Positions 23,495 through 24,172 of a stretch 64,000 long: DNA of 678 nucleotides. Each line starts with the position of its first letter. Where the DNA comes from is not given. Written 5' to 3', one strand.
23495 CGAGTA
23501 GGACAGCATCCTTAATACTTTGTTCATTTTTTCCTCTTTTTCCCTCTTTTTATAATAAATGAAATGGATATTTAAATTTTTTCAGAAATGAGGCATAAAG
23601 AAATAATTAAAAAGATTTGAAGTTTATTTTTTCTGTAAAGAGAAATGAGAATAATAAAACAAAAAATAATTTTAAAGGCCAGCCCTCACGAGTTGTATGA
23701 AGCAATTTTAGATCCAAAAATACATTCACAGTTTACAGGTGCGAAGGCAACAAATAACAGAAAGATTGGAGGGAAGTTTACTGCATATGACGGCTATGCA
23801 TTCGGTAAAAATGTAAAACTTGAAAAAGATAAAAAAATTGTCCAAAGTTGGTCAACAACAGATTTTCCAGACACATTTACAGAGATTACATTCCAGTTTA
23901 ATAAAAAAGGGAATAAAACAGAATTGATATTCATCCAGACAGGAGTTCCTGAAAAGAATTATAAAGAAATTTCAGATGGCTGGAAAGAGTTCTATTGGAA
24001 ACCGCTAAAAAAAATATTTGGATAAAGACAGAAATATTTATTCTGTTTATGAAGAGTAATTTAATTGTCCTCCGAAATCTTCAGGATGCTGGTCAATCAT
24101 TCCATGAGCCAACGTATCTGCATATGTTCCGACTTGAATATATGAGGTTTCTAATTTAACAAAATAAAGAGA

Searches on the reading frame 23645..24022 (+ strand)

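Call 50: search_protein_families(library=pfam, proteins=[window:23645-24022:+], max_evalue=0.001)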
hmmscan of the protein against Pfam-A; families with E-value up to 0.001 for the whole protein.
window:23645-24022:+ (126 aa): 1 family
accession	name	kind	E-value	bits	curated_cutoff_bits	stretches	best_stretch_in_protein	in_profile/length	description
PF08327.17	AHSA1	-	2e-20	73.7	22.1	1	11-125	1-124/125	Activator of Hsp90 ATPase homolog 1-like protein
